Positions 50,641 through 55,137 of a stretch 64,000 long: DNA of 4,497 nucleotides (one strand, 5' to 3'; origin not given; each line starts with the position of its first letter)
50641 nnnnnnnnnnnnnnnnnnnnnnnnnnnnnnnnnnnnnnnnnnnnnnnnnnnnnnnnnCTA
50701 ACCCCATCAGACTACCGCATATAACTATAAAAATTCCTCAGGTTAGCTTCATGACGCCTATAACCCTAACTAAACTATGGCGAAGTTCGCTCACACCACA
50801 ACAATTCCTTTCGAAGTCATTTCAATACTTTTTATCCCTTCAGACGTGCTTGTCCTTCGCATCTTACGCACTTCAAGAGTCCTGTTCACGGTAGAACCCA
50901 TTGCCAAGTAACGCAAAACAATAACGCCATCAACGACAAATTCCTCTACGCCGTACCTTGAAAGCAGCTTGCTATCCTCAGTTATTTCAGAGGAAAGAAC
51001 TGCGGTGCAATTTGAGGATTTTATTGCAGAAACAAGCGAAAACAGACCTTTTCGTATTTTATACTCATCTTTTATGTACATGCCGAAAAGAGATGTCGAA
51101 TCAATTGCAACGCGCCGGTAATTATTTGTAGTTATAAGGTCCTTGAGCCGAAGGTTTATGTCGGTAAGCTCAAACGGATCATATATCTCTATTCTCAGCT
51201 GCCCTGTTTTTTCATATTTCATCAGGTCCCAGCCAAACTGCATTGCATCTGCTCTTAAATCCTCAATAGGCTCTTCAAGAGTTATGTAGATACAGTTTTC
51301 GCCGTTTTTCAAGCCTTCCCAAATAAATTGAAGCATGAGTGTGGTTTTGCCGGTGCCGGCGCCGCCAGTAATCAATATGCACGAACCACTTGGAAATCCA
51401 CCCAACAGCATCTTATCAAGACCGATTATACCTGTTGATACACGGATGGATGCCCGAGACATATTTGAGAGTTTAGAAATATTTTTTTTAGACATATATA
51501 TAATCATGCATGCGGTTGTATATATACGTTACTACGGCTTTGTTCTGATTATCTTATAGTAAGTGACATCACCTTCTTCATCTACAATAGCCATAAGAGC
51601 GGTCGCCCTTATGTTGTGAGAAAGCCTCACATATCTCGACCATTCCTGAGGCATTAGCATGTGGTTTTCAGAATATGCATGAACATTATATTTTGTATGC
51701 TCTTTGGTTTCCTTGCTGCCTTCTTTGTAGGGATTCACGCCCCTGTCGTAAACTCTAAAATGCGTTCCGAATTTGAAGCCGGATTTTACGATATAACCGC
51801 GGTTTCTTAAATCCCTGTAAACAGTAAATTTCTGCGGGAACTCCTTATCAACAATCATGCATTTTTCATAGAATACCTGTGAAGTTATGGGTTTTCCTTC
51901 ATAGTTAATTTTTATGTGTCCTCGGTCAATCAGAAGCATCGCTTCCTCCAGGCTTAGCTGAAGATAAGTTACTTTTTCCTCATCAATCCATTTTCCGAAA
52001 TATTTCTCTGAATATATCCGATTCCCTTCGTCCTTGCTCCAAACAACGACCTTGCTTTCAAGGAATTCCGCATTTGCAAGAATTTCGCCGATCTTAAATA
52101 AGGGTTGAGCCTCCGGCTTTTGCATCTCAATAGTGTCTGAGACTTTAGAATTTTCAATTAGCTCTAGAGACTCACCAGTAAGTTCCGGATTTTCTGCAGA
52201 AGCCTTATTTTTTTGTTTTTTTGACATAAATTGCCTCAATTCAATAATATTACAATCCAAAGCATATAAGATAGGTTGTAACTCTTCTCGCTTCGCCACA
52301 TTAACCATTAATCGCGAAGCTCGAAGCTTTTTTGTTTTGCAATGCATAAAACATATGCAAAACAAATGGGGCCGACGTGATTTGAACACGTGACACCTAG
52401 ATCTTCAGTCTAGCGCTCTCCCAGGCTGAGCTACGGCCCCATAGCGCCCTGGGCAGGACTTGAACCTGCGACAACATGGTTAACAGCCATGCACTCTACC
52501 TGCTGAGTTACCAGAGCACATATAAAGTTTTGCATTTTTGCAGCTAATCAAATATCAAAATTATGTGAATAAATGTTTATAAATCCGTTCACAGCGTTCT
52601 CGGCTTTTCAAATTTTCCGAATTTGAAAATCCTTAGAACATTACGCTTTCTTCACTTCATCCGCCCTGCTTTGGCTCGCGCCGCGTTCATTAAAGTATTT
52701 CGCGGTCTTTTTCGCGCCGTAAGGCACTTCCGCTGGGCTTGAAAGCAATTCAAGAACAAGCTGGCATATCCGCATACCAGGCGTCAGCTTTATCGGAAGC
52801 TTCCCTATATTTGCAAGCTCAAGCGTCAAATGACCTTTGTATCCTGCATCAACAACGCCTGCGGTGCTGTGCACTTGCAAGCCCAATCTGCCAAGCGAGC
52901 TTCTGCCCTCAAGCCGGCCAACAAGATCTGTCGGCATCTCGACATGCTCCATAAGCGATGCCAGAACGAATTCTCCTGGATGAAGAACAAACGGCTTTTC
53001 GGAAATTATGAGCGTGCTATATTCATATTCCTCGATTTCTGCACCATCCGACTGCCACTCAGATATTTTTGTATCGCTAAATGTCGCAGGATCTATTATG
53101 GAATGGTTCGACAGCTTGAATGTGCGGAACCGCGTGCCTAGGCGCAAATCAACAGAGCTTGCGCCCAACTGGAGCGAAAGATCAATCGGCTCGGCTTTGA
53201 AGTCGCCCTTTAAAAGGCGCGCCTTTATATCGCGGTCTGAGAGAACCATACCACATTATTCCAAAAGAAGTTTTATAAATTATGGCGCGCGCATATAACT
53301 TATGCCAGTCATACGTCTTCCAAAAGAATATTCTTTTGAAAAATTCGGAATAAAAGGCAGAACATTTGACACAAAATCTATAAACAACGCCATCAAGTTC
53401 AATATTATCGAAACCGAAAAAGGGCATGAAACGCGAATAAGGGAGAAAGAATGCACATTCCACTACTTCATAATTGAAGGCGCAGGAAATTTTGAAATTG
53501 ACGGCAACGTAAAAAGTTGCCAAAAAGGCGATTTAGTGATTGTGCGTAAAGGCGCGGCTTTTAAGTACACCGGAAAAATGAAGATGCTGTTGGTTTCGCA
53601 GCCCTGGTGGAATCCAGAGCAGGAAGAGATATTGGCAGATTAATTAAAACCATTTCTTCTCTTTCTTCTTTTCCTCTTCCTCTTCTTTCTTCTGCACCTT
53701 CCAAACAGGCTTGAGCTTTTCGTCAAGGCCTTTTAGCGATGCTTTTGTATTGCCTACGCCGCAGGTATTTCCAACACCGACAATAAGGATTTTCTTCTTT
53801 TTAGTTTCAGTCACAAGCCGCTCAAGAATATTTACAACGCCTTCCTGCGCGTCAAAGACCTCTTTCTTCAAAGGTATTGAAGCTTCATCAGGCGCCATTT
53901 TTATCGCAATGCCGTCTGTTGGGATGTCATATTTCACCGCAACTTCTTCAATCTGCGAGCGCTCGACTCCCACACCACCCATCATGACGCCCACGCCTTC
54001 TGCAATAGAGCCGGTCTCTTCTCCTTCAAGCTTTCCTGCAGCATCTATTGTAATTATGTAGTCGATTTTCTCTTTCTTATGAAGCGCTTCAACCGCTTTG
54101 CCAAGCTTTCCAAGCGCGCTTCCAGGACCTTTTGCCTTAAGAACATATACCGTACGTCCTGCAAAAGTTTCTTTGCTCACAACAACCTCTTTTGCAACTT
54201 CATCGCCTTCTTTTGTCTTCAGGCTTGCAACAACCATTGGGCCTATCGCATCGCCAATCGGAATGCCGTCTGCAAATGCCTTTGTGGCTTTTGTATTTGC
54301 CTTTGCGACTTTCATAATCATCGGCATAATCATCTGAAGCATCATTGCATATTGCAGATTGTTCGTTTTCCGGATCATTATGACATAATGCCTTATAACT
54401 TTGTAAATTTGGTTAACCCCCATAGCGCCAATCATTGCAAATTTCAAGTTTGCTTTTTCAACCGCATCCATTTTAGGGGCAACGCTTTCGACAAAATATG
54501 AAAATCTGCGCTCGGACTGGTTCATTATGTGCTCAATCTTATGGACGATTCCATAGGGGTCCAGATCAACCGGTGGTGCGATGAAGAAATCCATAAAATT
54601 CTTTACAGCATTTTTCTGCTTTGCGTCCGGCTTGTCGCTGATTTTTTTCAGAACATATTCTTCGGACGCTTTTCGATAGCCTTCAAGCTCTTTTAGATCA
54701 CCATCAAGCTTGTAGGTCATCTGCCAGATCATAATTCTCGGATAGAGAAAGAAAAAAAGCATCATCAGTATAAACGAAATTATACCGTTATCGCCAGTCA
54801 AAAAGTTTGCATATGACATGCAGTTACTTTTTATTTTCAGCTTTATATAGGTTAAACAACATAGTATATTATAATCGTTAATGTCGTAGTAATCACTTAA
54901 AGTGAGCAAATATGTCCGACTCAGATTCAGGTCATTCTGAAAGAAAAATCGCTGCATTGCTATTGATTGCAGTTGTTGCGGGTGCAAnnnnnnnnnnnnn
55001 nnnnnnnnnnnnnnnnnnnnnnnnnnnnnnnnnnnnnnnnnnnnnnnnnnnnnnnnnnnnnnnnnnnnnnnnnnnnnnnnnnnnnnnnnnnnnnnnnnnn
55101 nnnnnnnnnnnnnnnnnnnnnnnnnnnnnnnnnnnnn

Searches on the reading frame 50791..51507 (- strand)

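Call 72: search_protein_families(library=pfam, proteins=[window:50791-51507:-], max_evalue=0.001)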
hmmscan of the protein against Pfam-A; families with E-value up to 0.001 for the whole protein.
window:50791-51507:- (238 aa): 9 families
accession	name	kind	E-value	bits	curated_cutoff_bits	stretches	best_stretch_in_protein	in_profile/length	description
PF06745.19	ATPase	-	6.4e-61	206.1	26.6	1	23-237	1-226/231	KaiC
PF00154.27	RecA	-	1e-08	35.4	27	1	6-88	15-99/262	recA bacterial DNA recombination protein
PF13173.12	AAA_14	-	9.9e-06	26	27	1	43-128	4-88/129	AAA domain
PF05625.17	PAXNEB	-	1e-05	25.2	28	1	19-79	15-76/366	PAXNEB protein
PF25199.1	nSTAND_NTPase5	-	3.6e-05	24.1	34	1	42-82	42-83/145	Novel STAND NTPase 5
PF03796.21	DnaB_C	-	0.00017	21.5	27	1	23-84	2-63/255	DnaB-like helicase C terminal domain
PF20720.3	nSTAND3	-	0.00038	20.6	27.2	1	42-79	18-55/155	Novel STAND NTPase 3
PF00437.27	T2SSE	-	0.00043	19.5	24.9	1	43-89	144-188/370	Type II/IV secretion system protein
PF14417.12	MEDS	-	0.00061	20.1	29.8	1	57-109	16-68/161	MEDS: MEthanogen/methylotroph, DcmR Sensory domain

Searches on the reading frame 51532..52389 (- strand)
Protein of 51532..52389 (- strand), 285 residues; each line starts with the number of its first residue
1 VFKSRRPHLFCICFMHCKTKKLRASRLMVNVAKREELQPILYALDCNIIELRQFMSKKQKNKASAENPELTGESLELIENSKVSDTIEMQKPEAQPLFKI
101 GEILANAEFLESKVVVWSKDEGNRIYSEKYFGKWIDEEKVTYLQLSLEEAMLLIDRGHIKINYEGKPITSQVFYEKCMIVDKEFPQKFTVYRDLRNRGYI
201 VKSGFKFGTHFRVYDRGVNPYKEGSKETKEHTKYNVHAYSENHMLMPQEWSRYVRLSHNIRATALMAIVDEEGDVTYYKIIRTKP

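Call 72: search_protein_families(library=pfam, proteins=[window:51532-52389:-], max_evalue=0.001)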
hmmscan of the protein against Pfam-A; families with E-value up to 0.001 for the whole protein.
window:51532-52389:- (285 aa): 2 families
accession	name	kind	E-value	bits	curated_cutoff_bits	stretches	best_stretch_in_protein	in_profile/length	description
PF01974.23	tRNA_int_endo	-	1.6e-26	92.6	27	1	184-277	1-85/85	tRNA intron endonuclease, catalytic C-terminal domain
PF02778.19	tRNA_int_endo_N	-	1.6e-13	50.4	21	1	107-170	3-63/67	tRNA intron endonuclease, N-terminal domain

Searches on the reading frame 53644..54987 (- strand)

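Call 72: search_protein_families(library=pfam, proteins=[window:53644-54987:-], max_evalue=0.001)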
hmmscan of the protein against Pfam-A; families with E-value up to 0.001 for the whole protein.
window:53644-54987:- (447 aa): 2 families
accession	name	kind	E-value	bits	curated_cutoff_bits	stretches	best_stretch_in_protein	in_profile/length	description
PF23542.1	DUF1512_C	-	3.1e-53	180.7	25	1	244-411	1-174/175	Domain of unknown function (DUF1512) C-terminal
PF07431.17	DUF1512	-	1.3e-44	152.5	25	1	69-239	5-176/177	Protein of unknown function (DUF1512) N-terminal domain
